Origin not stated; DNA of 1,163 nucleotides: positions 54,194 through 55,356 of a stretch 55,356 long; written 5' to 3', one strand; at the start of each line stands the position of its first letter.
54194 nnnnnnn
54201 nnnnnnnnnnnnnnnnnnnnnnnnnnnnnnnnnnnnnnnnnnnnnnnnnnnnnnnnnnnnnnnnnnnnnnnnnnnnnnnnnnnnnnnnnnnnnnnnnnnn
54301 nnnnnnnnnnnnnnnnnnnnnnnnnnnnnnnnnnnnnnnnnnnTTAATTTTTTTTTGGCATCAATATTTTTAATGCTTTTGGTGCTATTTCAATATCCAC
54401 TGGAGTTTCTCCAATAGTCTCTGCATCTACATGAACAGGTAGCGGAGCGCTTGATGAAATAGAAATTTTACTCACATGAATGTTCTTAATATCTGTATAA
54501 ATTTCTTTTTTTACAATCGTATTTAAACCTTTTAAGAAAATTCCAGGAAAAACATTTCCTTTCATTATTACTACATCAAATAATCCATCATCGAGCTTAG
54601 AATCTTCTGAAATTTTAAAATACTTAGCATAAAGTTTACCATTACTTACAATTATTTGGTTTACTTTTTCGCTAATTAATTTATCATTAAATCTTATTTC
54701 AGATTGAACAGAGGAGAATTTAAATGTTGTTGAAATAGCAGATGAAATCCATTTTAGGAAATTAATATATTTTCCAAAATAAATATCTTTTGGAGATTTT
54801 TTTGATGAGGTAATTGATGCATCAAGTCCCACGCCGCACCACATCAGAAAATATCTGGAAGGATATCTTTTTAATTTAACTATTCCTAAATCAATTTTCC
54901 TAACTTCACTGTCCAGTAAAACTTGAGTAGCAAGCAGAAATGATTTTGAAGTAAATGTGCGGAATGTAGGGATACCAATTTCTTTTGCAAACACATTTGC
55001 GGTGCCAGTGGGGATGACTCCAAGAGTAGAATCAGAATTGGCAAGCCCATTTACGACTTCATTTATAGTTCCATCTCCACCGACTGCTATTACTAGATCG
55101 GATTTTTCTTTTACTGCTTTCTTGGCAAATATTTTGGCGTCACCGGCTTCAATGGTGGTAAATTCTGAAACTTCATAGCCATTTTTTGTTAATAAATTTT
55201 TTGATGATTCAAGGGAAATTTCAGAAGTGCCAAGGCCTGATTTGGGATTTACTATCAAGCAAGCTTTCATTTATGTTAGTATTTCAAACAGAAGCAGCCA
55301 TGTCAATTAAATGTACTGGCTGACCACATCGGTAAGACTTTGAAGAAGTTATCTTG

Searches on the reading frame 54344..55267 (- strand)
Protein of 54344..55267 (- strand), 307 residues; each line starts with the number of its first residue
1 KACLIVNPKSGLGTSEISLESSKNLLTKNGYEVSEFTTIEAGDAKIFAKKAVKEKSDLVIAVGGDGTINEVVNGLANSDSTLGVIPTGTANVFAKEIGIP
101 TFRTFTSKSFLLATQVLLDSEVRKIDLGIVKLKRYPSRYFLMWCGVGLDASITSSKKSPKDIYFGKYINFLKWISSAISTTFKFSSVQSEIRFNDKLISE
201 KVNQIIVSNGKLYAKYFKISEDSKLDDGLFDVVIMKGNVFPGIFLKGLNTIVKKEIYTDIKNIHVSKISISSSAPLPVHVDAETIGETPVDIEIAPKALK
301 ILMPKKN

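Call 87: search_protein_families(library=pfam, proteins=[window:54344-55267:-], max_evalue=0.001)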
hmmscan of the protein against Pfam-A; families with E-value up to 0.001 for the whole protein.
window:54344-55267:- (307 aa): 3 families
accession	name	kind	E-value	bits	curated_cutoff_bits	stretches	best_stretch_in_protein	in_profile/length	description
PF00781.29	DAGK_cat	-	1e-30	106.4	23.6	1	1-128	1-123/125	Diacylglycerol kinase catalytic domain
PF19279.4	YegS_C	-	1.3e-13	51.5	27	1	171-302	25-157/158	YegS C-terminal NAD kinase beta sandwich-like domain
PF01513.26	NAD_kinase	-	3.9e-05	24.4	25.5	1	24-91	41-108/130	ATP-NAD kinase N-terminal domain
